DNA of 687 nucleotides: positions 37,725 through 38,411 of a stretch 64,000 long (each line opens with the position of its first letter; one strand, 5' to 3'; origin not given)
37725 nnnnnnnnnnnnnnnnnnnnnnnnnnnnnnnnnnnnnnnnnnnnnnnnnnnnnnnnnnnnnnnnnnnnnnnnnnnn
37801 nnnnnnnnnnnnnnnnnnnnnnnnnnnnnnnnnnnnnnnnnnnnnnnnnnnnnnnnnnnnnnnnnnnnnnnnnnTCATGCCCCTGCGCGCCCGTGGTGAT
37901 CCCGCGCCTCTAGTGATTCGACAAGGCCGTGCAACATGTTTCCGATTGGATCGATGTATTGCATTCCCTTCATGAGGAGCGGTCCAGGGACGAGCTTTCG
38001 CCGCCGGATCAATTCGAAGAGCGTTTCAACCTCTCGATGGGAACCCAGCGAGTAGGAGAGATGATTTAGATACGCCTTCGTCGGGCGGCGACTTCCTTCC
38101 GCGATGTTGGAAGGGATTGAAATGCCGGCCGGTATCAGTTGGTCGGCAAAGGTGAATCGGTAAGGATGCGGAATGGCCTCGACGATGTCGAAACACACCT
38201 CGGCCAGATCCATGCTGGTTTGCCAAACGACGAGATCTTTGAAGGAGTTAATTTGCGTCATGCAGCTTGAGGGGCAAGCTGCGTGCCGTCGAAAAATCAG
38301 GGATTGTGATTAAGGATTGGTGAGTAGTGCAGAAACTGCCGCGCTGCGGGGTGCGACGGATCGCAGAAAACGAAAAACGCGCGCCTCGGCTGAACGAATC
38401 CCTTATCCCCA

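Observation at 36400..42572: Telomere-like G-rich arrays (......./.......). with G-quadruplex potential and strand bias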

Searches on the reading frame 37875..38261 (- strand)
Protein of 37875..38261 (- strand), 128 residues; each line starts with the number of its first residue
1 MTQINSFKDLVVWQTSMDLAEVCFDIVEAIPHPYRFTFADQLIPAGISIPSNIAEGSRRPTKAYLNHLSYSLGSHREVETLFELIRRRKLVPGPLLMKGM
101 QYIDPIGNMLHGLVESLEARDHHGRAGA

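Call 10: search_protein_families(library=pfam, proteins=[window:37875-38261:-])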
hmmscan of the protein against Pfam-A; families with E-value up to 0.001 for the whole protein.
window:37875-38261:- (128 aa): 1 family
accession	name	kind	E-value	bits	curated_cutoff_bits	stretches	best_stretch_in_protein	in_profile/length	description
PF05635.17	23S_rRNA_IVP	-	8.1e-21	74.7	33.8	1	8-112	1-106/106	23S rRNA-intervening sequence protein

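Call 80: find_homologous_proteins(query=window:37875-38261:-, max_evalue=1e-10)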
Query window:37875-38261:- (128 aa): 278 proteins with E <= 1e-10 among 297 candidates; the best 120 are listed.
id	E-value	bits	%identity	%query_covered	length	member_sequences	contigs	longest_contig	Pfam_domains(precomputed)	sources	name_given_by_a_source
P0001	5.0e-80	284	100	100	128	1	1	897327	PF05635.18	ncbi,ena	-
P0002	9.7e-65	234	89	95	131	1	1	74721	PF05635.18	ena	-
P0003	3.1e-63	229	87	95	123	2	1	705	PF05635.18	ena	-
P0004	5.5e-63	229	84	98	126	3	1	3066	PF05635.18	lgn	-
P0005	1.4e-62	227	88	94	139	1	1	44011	PF05635.18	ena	-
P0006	1.7e-62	227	86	95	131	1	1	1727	PF05635.18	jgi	-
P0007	4.0e-62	226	85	94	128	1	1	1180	PF05635.18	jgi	jgi:four helix bundle protein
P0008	4.7e-62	226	86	94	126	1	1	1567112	PF05635.18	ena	-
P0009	7.8e-62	225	88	94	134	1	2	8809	PF05635.18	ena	-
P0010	1.1e-61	224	86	94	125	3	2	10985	PF05635.18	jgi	jgi:four helix bundle protein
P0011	4.1e-61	222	83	96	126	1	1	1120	PF05635.18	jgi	jgi:four helix bundle protein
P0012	4.4e-61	222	85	94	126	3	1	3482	PF05635.18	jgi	jgi:four helix bundle protein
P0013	4.5e-61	222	86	94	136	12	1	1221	PF05635.18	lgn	-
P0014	5.7e-61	222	87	94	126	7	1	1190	PF05635.18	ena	-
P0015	7.1e-61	222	84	95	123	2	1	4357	PF05635.18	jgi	jgi:four helix bundle protein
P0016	9.4e-61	221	82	95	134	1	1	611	PF05635.18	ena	-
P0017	1.0e-60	221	84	95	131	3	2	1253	PF05635.18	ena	-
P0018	1.0e-60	221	83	97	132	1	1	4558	PF05635.18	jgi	jgi:four helix bundle protein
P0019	1.2e-60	221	84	94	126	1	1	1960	PF05635.18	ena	-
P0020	1.5e-60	221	83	94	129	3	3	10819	PF05635.18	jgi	jgi:four helix bundle protein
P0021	1.6e-60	221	83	94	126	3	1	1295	PF05635.18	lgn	-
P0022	2.2e-60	220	84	94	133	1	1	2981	PF05635.18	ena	-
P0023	2.6e-60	220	83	94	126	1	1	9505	PF05635.18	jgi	jgi:four helix bundle protein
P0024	2.8e-60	220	83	94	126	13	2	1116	PF05635.18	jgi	jgi:four helix bundle protein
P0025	2.9e-60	220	83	95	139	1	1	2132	PF05635.18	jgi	jgi:four helix bundle protein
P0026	3.0e-60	220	86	91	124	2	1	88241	PF05635.18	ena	-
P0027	3.5e-60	219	79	98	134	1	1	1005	PF05635.18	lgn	-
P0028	3.9e-60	219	84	94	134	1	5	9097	PF05635.18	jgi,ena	jgi:four helix bundle protein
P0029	4.5e-60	219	86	91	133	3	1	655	PF05635.18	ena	-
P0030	4.8e-60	219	83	94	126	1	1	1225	PF05635.18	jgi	jgi:four helix bundle protein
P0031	5.1e-60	219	84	94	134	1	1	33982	PF05635.18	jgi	jgi:four helix bundle protein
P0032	5.6e-60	219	83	94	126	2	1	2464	PF05635.18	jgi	jgi:four helix bundle protein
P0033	5.8e-60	219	83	94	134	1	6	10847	PF05635.18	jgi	jgi:four helix bundle protein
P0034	5.9e-60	219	83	94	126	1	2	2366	PF05635.18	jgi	jgi:four helix bundle protein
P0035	6.2e-60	219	82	95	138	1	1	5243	PF05635.18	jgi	jgi:four helix bundle protein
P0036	6.6e-60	219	80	98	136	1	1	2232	PF05635.18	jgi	jgi:four helix bundle protein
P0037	7.7e-60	218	82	98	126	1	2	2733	PF05635.18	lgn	-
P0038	9.0e-60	218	83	94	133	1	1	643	PF05635.18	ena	-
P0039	9.2e-60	218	83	94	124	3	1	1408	PF05635.18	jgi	jgi:four helix bundle protein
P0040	1.0e-59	218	86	94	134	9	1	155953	PF05635.18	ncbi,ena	-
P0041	1.1e-59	218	82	94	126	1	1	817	PF05635.18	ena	-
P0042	1.2e-59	218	85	94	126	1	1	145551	PF05635.18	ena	-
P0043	1.4e-59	218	83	94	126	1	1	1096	PF05635.18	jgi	jgi:four helix bundle protein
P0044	1.7e-59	217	83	94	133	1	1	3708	PF05635.18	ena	-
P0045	1.9e-59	217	79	98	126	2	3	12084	PF05635.18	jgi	jgi:four helix bundle protein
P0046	2.3e-59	217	82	94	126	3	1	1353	PF05635.18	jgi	jgi:four helix bundle protein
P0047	2.4e-59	217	81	95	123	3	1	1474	PF05635.18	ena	-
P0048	2.9e-59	217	83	94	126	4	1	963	PF05635.18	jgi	jgi:four helix bundle protein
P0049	3.9e-59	216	82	94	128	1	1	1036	PF05635.18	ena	-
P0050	4.7e-59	216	83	94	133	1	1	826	PF05635.18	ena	-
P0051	5.5e-59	216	83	95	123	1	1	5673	PF05635.18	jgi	jgi:four helix bundle protein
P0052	7.3e-59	215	83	94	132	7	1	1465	PF05635.18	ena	-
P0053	7.8e-59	215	80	94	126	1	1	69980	PF05635.18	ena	-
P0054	1.0e-58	215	79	98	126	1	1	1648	PF05635.18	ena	-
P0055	1.1e-58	215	78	98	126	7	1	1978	PF05635.18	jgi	-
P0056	1.2e-58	215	83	94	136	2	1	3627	PF05635.18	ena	-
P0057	1.2e-58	214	83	94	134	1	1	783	PF05635.18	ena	-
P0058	1.3e-58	214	82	94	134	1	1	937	PF05635.18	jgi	jgi:four helix bundle protein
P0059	1.3e-58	214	82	94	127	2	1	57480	PF05635.18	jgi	jgi:four helix bundle protein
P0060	1.5e-58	214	83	94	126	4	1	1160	PF05635.18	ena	-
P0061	1.6e-58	214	80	98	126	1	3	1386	PF05635.18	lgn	-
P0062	1.9e-58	214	81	94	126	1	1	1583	PF05635.18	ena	-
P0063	2.3e-58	214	82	98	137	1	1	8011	PF05635.18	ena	-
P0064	2.3e-58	214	83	94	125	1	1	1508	PF05635.18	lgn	-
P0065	2.5e-58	213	79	98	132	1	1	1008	PF05635.18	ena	-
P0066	3.1e-58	213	82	93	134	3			PF05635.18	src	-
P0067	4.7e-58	213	80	94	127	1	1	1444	PF05635.18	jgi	jgi:four helix bundle protein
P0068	5.2e-58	212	81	94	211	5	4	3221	PF05635.18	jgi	jgi:four helix bundle protein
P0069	5.5e-58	212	77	98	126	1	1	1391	PF05635.18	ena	-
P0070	6.7e-58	212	76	98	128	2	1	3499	PF05635.18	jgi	jgi:four helix bundle protein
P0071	7.5e-58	212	81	94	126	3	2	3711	PF05635.18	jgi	jgi:four helix bundle protein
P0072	8.1e-58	212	79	98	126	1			PF05635.18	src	-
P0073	8.3e-58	212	80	95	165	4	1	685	PF05635.18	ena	-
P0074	8.6e-58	212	79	94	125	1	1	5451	PF05635.18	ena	-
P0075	9.0e-58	212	79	94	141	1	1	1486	PF05635.18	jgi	-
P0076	9.9e-58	212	83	94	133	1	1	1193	PF05635.18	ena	-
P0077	1.2e-57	211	80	95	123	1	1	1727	PF05635.18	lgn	-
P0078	1.4e-57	211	81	95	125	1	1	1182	PF05635.18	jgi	jgi:four helix bundle protein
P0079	1.6e-57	211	77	97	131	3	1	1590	PF05635.18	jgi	jgi:four helix bundle protein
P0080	1.6e-57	211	81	98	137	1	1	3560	PF05635.18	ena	-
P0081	1.8e-57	211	74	98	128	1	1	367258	PF05635.18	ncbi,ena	-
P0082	1.9e-57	211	79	94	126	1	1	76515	PF05635.18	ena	-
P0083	1.9e-57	211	79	95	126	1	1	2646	PF05635.18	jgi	jgi:four helix bundle protein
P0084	2.0e-57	211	81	92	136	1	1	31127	PF05635.18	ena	-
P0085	2.3e-57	210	82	95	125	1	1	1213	PF05635.18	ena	-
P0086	2.4e-57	210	81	95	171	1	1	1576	PF05635.18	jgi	jgi:four helix bundle protein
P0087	2.7e-57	210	81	94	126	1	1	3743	PF05635.18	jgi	jgi:four helix bundle protein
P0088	3.3e-57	210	78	94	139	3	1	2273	PF05635.18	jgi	jgi:four helix bundle protein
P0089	3.4e-57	210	78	95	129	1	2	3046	PF05635.18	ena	-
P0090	3.8e-57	210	80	94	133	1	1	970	PF05635.18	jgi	jgi:four helix bundle protein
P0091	4.1e-57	210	78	94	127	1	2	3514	PF05635.18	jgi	jgi:four helix bundle protein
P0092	4.4e-57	209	79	95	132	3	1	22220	PF05635.18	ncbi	-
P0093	5.0e-57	209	82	94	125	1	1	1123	PF05635.18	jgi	jgi:four helix bundle protein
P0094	5.0e-57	209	82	94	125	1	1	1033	PF05635.18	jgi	jgi:four helix bundle protein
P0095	5.3e-57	209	75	98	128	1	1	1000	PF05635.18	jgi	jgi:four helix bundle protein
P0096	6.6e-57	209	80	98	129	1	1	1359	PF05635.18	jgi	jgi:four helix bundle protein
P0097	7.9e-57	209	76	94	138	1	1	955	PF05635.18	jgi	jgi:four helix bundle protein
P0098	8.4e-57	209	81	92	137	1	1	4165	PF05635.18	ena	-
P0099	9.6e-57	208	78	94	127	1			PF05635.18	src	-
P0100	1.2e-56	208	81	94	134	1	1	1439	PF05635.18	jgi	jgi:four helix bundle protein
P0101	1.2e-56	208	79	94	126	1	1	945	PF05635.18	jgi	jgi:four helix bundle protein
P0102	1.4e-56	208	74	100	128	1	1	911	PF05635.18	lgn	-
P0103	1.5e-56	208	81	92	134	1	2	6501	PF05635.18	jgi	jgi:four helix bundle protein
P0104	1.7e-56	208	78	98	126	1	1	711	PF05635.18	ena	-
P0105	1.8e-56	208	79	94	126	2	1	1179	PF05635.18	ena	-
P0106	2.0e-56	207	76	100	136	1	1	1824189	PF05635.18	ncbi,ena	-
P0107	3.4e-56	207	80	94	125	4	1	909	PF05635.18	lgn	-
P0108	3.9e-56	206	77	98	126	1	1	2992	PF05635.18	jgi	jgi:four helix bundle protein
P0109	4.2e-56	206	78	94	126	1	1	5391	PF05635.18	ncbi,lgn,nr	ncbi:MAG TPA: four helix bundle protein [Vicinamibacterales bacterium]|nr:four helix bundle protein 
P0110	5.6e-56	206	79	94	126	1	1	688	PF05635.18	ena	-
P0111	7.4e-56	206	78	94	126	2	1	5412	PF05635.18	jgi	jgi:four helix bundle protein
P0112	7.8e-56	205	84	85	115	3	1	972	PF05635.18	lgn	-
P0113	8.6e-56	205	77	95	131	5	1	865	PF05635.18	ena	-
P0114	1.0e-55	205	79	95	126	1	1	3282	PF05635.18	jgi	jgi:four helix bundle protein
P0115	1.2e-55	205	79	92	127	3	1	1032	PF05635.18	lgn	-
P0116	1.3e-55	205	81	94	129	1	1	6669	PF05635.18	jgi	jgi:four helix bundle protein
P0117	1.6e-55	204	78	98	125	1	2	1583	PF05635.18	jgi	jgi:four helix bundle protein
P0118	1.7e-55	204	79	94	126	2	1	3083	PF05635.18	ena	-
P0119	1.9e-55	204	74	98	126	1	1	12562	PF05635.18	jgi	jgi:four helix bundle protein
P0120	2.2e-55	204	80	94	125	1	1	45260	PF05635.18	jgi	jgi:four helix bundle protein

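Call 81: find_encoding_contigs(protein=P0106, flank=3000, max_places=3)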
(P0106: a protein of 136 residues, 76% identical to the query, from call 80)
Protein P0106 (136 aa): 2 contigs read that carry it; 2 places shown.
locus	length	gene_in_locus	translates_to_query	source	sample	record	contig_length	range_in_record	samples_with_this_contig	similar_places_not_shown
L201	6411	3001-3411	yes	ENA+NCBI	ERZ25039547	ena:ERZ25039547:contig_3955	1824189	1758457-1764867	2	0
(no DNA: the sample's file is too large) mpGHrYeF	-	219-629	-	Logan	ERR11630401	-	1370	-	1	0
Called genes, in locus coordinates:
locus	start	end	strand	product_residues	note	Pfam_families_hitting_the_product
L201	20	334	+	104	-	PF00829:Ribosomal_L21p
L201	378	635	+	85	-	PF01016:Ribosomal_L27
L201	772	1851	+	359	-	PF01018:GTP1_OBG, PF01926:MMR_HSR1, PF02421:FeoB_N (weak)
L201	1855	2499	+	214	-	PF01467:CTP_transf_like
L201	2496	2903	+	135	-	PF02410:RsfS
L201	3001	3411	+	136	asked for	PF05635:23S_rRNA_IVP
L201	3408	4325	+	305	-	PF18912:DZR_2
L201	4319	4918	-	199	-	PF02223:Thymidylate_kin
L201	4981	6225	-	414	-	PF00278:Orn_DAP_Arg_deC, PF01168:Ala_racemase_N (faint), PF02784:Orn_Arg_deC_N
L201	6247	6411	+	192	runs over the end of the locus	PF07638:Sigma70_ECF, PF12645:HTH_16 (weak), PF04542:Sigma70_r2, PF04545:Sigma70_r4, PF08281:Sigma70_r4_2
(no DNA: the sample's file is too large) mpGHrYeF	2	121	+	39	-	?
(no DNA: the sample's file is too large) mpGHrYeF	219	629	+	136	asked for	PF05635:23S_rRNA_IVP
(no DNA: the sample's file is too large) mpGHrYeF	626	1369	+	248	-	?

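Call 82: find_encoding_contigs(protein=P0081, flank=3000, max_places=3)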
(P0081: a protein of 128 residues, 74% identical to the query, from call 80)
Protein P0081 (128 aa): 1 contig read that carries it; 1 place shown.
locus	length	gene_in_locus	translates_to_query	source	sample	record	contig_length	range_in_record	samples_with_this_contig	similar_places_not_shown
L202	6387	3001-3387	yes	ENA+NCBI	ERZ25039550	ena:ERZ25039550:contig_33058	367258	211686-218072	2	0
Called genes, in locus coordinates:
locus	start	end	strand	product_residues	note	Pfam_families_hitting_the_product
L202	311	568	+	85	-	PF01016:Ribosomal_L27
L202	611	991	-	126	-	-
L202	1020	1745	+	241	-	PF01018:GTP1_OBG, PF02421:FeoB_N, PF01926:MMR_HSR1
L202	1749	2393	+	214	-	PF01467:CTP_transf_like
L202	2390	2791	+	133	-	PF02410:RsfS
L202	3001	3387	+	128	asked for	PF05635:23S_rRNA_IVP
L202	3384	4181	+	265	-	PF18912:DZR_2 (weak)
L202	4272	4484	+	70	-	PF09957:VapB_antitoxin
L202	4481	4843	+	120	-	PF01850:PIN (weak)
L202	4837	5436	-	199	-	PF02223:Thymidylate_kin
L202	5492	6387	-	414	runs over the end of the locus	PF00278:Orn_DAP_Arg_deC, PF02784:Orn_Arg_deC_N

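Call 83: find_encoding_contigs(protein=P0053, flank=3000, max_places=3)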
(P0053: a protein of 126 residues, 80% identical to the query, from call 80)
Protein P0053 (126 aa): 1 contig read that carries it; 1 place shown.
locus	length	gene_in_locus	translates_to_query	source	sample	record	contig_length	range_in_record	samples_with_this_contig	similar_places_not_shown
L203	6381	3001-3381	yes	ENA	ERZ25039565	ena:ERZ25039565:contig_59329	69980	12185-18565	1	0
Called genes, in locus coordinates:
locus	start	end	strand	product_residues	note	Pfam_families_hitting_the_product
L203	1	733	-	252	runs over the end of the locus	PF07638:Sigma70_ECF, PF12645:HTH_16 (weak), PF04542:Sigma70_r2, PF08281:Sigma70_r4_2, PF04545:Sigma70_r4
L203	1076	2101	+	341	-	PF01168:Ala_racemase_N (weak), PF02784:Orn_Arg_deC_N, PF00278:Orn_DAP_Arg_deC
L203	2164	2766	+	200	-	PF02223:Thymidylate_kin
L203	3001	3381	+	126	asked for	PF05635:23S_rRNA_IVP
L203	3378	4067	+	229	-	PF18912:DZR_2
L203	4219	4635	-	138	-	PF02410:RsfS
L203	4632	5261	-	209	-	PF01467:CTP_transf_like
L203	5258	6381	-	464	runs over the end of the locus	PF01018:GTP1_OBG, PF01926:MMR_HSR1, PF02421:FeoB_N (weak)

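Call 105: search_solved_structures(query=window:37875-38261:-, max_evalue=0.01)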
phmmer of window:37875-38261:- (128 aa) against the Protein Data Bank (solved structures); distinct sequences matched with E-value up to 0.01: 2.
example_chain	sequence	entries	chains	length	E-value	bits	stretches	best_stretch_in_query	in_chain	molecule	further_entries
2gsc_A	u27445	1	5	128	4.9e-11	46.1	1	10-87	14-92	Putative uncharacterized protein XCC0516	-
2rld_A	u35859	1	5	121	0.004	20.5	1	7-90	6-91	Uncharacterized protein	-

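Call 106: search_protein_families(library=padloc, proteins=[window:37875-38261:-], max_evalue=0.001)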
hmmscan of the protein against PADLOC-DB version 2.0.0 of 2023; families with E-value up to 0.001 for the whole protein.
window:37875-38261:- (128 aa): 0 families

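Call 107: search_protein_families(library=ncbifam, proteins=[window:37875-38261:-], max_evalue=0.001)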
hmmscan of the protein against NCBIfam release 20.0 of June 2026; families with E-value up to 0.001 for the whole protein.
window:37875-38261:- (128 aa): 3 families
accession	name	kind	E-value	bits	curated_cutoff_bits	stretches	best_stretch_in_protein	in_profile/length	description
TIGR02436.1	TIGR02436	subfamily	1e-21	77.2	24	1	12-117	1-108/109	four helix bundle protein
NF008911.0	PRK12275.1-2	subfamily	1.6e-20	73.7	137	1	4-119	1-117/118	hypothetical protein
NF008912.0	PRK12275.1-6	subfamily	2.2e-13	50.3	124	1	6-117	2-111/117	hypothetical protein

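Call 111: search_dna_similar(query=window:37875-38261:-, collection=plasmids, mode=protein, max_evalue=0.000001, max_rows=30, rows=spread)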
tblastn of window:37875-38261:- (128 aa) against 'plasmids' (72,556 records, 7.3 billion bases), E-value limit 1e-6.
Records with a match: 16; places in all: 17; records where one place covers at least 80% of the query: 6.
Best place of each record, by identity: <60% 16.
By first word of the organism name: Nostoc 5; Riemerella 4; Calothrix 2; Gemmatirosa 1; Anabaena 1; Geminocystis 1; Leptolyngbya 1; Stanieria 1.
By predicted mobility (MOB-suite, as given by PLSDB): non-mobilizable 12; conjugative 4.
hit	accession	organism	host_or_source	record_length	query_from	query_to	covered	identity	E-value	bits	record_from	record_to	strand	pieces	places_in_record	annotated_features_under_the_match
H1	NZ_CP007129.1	Gemmatirosa kalamazoonensis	-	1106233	1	117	91%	39.0%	1e-16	82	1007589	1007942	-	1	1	record has no annotation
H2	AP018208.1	Calothrix brevissima NIES-22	-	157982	2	120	93%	34.2%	2e-14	75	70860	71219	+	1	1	S23 ribosomal protein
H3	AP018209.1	Calothrix brevissima NIES-22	-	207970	2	120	93%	34.2%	2e-14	75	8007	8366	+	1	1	S23 ribosomal protein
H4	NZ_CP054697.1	Nostoc edaphicum CCNP1411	-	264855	4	120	91%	33.9%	1e-12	70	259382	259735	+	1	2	four helix bundle protein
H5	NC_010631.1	Nostoc punctiforme PCC 73102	-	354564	4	98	74%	37.5%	3e-11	66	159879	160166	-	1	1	four helix bundle protein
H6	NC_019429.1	Anabaena sp. 90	-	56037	3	113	87%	31.9%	2e-8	58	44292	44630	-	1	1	four helix bundle protein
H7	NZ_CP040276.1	Nostoc sp. C052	Blasia pusilla,pure culture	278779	1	87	68%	39.8%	2e-12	69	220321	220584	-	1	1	four helix bundle protein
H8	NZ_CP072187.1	Riemerella anatipestifer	goose,Epidemic materials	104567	1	91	71%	35.9%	1e-7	56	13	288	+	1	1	none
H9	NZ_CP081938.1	Riemerella anatipestifer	goose,Epidemic materials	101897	1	91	71%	35.9%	4e-7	54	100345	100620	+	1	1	four helix bundle protein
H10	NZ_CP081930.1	Riemerella anatipestifer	duck,Epidemic materials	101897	1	91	71%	35.9%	4e-7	54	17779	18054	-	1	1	four helix bundle protein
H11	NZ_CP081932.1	Riemerella anatipestifer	goose,Epidemic materials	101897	1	91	71%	35.9%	4e-7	54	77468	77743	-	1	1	four helix bundle protein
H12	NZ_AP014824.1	Geminocystis sp. NIES-3709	-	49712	1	80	63%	40.7%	1e-11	67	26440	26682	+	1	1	four helix bundle protein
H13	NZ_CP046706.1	Nostoc sp. ATCC 53789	-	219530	3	84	64%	38.6%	3e-8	57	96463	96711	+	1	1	four helix bundle protein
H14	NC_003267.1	Nostoc sp. PCC 7120 = FACHB-418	-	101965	4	123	94%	24.8%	8e-7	53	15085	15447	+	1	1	four helix bundle protein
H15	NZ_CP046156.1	Leptolyngbya sp. BL0902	cell culture,open pond on an algae farm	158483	1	87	68%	33.7%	7e-8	56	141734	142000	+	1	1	four helix bundle protein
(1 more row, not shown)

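Call 112: get_annotated_region(hit=H1, flank=1000)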
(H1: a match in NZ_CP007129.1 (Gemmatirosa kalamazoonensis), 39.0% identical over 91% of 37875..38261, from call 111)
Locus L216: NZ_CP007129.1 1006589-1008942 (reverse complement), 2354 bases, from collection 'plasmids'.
description: Gemmatirosa kalamazoonensis strain KBS708 plasmid 1, complete sequence
organism: Gemmatirosa kalamazoonensis (NCBI taxid 861299)
taxonomy: Bacteria; Gemmatimonadota; Gemmatimonadia; Gemmatimonadales; Gemmatimonadaceae; Gemmatirosa; Gemmatirosa kalamazoonensis
host: -; source: -; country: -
typing (MOB-suite, as given by PLSDB): non-mobilizable
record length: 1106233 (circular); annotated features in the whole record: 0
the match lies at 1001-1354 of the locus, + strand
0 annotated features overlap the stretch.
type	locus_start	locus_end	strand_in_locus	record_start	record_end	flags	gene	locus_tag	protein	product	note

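Call 113: get_annotated_region(hit=H2, flank=1000)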
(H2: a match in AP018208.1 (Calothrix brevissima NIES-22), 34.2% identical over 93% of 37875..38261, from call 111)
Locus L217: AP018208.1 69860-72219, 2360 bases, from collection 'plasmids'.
description: Calothrix brevissima NIES-22 plasmid plasmid1 DNA, complete genome
organism: Calothrix brevissima NIES-22 (NCBI taxid 1973478)
taxonomy: Bacteria; Cyanobacteriota; Cyanophyceae; Nostocales; Calotrichaceae; Calothrix; Calothrix brevissima; Calothrix brevissima NIES-22
host: -; source: -; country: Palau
typing (MOB-suite, as given by PLSDB): non-mobilizable; replicon rep_cluster_37
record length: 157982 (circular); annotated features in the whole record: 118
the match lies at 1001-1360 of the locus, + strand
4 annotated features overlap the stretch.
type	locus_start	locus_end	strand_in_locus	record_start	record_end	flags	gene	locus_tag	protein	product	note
CDS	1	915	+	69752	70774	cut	-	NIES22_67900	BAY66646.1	phage integrase family protein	-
CDS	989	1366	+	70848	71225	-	-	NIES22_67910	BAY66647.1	S23 ribosomal protein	-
CDS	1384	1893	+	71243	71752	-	-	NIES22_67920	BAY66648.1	hypothetical protein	-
CDS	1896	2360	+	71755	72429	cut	-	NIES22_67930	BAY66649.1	hypothetical protein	-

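Call 114: get_annotated_region(hit=H4, flank=1000)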
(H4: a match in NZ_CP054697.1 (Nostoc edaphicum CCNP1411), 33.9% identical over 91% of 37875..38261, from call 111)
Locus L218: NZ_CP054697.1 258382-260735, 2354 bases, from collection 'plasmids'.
description: Nostoc edaphicum CCNP1411 plasmid pNe_5, complete sequence
organism: Nostoc edaphicum CCNP1411 (NCBI taxid 1472755)
taxonomy: Bacteria; Cyanobacteriota; Cyanophyceae; Nostocales; Nostocaceae; Nostoc; Nostoc edaphicum; Nostoc edaphicum CCNP1411
host: -; source: -; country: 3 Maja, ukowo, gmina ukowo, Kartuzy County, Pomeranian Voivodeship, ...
typing (MOB-suite, as given by PLSDB): non-mobilizable; mating-pair formation MPF_T
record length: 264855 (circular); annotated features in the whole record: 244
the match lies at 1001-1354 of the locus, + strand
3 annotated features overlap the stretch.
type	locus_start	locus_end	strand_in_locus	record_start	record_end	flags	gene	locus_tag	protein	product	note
CDS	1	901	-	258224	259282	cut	-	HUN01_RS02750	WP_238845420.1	ribonucleotide-diphosphate reductase subunit beta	GO:0009263 - deoxyribonucleotide biosynthetic process [Evidence IEA]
CDS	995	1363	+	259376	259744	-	-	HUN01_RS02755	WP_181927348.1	four helix bundle protein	-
CDS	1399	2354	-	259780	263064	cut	-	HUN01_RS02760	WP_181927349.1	ribonucleotide reductase N-terminal alpha domain-containing protein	GO:0006260 - DNA replication [Evidence IEA]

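Call 115: get_annotated_region(hit=H5, flank=1000)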
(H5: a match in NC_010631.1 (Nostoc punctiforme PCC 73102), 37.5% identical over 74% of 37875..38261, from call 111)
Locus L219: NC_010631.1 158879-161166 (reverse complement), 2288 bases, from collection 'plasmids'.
description: Nostoc punctiforme PCC 73102 plasmid pNPUN01, complete sequence
organism: Nostoc punctiforme PCC 73102 (NCBI taxid 63737)
taxonomy: Bacteria; Cyanobacteriota; Cyanophyceae; Nostocales; Nostocaceae; Nostoc; Nostoc punctiforme; Nostoc punctiforme PCC 73102
host: -; source: -; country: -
typing (MOB-suite, as given by PLSDB): conjugative; replicon rep_cluster_317; relaxase MOBF; mating-pair formation MPF_T
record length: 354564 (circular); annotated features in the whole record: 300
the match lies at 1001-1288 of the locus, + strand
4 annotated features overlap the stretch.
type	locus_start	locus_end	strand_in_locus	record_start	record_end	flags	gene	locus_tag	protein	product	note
CDS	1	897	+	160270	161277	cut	-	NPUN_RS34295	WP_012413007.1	tyrosine-type recombinase/integrase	GO:0015074 - DNA integration [Evidence IEA]; GO:0006310 - DNA recombination [Evidence IEA]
CDS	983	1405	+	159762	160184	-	-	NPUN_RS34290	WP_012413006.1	four helix bundle protein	-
CDS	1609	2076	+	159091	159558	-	-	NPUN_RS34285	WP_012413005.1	hypothetical protein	-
CDS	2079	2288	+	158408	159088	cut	-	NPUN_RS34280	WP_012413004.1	hypothetical protein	-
